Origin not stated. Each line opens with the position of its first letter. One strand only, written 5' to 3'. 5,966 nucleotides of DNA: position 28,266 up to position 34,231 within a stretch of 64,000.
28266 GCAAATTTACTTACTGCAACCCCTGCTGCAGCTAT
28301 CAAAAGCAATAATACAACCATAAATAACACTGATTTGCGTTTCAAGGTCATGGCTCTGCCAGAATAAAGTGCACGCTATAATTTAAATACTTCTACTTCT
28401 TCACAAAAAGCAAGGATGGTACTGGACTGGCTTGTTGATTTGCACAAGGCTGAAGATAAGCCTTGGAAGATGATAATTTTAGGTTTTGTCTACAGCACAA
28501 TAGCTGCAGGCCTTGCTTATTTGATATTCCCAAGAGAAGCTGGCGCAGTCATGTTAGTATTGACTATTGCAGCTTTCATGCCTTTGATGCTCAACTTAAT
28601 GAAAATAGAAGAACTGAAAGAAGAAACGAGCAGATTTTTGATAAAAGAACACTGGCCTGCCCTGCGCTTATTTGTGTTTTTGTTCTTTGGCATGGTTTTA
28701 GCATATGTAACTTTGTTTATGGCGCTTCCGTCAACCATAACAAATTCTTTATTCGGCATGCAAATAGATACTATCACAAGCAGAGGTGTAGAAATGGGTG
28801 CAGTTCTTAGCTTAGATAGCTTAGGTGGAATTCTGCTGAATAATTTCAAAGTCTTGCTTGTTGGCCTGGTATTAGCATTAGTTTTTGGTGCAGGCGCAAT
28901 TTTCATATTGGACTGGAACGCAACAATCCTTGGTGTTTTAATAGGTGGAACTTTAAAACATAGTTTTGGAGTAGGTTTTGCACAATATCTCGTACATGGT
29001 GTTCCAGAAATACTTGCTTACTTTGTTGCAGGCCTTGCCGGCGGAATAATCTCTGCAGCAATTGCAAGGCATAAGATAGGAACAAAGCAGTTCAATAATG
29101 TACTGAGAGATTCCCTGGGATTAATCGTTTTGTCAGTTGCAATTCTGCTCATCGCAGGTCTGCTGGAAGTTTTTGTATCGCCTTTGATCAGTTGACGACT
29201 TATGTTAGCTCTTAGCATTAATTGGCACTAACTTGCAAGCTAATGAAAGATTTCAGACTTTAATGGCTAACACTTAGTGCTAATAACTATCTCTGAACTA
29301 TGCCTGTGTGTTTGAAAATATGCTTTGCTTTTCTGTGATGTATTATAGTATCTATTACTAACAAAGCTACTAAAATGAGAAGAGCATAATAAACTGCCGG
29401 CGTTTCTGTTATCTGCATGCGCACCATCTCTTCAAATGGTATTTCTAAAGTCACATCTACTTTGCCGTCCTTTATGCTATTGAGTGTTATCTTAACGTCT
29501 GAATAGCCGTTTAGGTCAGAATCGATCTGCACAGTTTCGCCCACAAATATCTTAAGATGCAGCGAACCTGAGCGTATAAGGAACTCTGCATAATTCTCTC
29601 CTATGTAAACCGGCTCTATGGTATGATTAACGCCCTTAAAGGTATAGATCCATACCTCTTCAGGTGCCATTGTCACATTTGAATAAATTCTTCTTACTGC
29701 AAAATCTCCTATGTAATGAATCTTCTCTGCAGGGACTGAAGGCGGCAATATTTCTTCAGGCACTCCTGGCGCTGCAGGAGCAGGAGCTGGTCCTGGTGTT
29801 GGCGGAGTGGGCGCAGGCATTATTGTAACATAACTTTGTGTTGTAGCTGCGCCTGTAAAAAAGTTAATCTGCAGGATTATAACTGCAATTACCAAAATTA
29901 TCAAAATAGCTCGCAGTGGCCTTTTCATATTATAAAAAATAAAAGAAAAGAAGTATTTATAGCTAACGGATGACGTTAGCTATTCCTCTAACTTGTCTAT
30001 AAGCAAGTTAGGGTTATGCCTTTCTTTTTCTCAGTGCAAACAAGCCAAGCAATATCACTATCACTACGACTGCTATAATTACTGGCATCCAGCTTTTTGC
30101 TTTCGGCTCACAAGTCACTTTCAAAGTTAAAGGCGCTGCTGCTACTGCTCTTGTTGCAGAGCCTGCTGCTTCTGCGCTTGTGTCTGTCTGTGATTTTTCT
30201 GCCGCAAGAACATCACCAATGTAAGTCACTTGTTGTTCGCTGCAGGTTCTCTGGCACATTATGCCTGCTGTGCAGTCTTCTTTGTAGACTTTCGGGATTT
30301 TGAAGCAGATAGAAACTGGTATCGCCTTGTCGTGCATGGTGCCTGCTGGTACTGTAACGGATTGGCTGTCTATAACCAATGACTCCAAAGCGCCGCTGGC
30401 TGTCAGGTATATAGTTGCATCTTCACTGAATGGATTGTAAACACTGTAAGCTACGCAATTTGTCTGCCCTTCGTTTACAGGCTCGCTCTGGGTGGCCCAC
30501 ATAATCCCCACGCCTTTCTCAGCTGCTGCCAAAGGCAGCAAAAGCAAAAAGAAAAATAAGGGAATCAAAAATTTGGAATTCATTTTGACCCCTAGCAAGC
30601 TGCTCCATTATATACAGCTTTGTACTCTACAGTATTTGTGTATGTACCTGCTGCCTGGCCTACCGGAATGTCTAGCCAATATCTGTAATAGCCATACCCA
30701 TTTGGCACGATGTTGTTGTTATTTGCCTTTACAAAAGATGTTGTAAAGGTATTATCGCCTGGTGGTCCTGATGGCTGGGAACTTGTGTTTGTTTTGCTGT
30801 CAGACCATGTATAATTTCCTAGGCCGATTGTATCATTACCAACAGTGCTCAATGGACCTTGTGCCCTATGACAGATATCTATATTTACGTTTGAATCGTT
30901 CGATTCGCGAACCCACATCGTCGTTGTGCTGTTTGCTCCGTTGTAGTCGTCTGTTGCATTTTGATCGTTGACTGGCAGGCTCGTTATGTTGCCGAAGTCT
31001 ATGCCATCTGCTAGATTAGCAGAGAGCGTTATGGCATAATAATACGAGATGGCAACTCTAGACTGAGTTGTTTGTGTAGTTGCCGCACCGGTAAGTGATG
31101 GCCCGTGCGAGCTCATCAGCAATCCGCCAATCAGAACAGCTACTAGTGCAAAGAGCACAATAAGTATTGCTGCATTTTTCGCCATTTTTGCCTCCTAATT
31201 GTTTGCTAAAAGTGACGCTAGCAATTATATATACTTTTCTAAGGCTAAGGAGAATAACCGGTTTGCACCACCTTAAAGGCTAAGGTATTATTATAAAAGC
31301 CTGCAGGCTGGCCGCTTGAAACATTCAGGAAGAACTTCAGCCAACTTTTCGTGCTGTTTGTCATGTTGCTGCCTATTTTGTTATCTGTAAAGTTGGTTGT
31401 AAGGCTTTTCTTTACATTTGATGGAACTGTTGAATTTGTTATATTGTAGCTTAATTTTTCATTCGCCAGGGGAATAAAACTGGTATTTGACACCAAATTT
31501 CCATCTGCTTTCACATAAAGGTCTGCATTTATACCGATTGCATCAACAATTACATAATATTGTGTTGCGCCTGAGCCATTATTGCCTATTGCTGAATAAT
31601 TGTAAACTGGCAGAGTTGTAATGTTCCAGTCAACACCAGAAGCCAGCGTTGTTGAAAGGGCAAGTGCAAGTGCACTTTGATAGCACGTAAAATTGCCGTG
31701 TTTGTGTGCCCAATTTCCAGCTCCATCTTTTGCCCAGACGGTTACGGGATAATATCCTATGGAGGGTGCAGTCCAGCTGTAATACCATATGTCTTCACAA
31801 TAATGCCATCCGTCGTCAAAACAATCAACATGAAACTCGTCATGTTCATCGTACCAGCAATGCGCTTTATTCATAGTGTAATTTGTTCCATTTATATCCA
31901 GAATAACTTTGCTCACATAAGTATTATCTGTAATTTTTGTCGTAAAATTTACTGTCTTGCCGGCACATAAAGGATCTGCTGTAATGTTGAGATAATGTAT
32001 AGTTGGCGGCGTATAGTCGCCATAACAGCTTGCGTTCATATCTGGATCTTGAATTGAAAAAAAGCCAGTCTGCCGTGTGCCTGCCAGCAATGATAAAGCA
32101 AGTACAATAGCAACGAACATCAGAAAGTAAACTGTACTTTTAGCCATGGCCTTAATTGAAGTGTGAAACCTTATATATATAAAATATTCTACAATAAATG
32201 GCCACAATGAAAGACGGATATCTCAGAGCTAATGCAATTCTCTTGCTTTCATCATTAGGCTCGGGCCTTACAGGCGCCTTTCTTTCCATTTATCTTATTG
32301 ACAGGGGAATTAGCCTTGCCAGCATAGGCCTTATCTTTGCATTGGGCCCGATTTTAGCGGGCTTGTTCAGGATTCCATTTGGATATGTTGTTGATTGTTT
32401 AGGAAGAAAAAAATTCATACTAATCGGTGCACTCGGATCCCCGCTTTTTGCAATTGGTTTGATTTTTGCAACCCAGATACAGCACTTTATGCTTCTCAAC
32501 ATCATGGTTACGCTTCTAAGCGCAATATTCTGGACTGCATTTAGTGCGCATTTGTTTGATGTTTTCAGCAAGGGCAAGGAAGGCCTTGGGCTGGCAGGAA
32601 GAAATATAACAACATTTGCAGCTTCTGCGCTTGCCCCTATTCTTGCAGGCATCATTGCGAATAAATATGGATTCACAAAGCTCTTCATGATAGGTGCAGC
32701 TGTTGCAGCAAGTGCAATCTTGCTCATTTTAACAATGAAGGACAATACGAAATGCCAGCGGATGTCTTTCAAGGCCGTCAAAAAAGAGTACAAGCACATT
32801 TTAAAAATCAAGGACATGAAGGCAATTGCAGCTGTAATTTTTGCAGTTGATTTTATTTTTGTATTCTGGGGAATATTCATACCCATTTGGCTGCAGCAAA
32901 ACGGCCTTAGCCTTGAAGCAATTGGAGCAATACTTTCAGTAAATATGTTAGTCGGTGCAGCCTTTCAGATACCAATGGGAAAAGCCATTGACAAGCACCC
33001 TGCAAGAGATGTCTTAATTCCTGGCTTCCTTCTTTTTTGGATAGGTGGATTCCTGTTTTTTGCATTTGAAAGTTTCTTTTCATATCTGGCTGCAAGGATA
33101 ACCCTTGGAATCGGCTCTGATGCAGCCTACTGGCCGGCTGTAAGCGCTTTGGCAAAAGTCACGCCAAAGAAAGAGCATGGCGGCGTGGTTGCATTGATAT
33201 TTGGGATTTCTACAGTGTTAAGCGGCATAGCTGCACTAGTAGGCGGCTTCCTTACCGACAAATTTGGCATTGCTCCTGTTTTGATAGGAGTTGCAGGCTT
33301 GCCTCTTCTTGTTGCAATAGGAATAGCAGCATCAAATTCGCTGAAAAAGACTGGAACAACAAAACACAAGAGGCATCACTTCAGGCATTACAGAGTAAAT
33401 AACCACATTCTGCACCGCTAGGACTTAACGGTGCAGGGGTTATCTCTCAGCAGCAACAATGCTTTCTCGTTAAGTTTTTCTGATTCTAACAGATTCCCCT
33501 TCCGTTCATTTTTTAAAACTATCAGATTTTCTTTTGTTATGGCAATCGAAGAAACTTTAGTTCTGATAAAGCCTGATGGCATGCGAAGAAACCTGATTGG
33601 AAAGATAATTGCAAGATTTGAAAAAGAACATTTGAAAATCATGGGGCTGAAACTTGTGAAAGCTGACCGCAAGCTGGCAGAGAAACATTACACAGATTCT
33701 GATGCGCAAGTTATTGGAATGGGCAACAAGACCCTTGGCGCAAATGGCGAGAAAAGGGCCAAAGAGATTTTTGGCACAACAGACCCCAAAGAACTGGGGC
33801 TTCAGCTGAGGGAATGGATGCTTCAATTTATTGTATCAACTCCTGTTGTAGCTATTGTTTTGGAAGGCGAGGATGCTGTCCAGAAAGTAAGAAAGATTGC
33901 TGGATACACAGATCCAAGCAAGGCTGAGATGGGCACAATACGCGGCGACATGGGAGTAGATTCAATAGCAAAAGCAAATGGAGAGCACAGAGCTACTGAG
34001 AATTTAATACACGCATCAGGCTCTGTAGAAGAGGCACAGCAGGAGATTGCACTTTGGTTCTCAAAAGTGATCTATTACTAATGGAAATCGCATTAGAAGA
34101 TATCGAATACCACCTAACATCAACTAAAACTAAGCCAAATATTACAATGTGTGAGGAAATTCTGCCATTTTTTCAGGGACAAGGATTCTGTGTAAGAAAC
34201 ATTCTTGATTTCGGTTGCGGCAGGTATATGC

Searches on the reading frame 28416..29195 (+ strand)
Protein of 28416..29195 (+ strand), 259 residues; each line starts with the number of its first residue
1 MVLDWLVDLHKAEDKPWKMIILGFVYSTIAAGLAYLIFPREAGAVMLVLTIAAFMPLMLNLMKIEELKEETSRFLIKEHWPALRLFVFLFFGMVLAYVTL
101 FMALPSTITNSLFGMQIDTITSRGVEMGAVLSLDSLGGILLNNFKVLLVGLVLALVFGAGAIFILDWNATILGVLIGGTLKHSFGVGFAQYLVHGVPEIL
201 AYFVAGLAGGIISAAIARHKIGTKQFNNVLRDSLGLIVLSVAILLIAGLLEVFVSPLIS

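Call 76: search_protein_families(library=pfam, proteins=[window:28416-29195:+], max_evalue=0.001)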
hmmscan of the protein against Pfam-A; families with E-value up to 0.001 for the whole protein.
window:28416-29195:+ (259 aa): 1 family
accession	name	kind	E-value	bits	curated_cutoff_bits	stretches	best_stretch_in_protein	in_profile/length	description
PF01944.22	SpoIIM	-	4.2e-15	56.5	26.9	1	86-256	2-163/163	Stage II sporulation protein M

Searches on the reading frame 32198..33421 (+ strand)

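Call 23: search_protein_families(library=pfam, proteins=[window:32198-33421:+], max_evalue=0.00001)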
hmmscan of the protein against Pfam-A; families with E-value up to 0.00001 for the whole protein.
window:32198-33421:+ (407 aa): 2 families
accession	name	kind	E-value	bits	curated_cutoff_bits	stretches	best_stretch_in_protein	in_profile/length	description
PF07690.21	MFS_1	-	6.6e-44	150.7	33.4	2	15-238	5-235/347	Major Facilitator Superfamily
PF12832.13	MFS_1_like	-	2e-11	44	25.2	1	28-358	21-367/373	MFS_1 like family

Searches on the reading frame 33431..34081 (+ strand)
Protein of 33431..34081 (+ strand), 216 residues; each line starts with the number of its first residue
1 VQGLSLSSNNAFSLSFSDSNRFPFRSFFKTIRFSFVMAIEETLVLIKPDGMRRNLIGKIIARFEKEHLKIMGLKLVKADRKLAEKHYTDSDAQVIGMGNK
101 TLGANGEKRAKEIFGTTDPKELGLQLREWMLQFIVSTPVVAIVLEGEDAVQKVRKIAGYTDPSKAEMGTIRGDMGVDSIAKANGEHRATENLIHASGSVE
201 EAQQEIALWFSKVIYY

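Call 76: search_protein_families(library=pfam, proteins=[window:33431-34081:+], max_evalue=0.001)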
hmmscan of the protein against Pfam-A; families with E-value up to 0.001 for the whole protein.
window:33431-34081:+ (216 aa): 1 family
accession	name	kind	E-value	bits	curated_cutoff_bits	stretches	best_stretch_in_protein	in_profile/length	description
PF00334.24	NDK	-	1.8e-39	135.1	27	2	130-212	60-132/135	Nucleoside diphosphate kinase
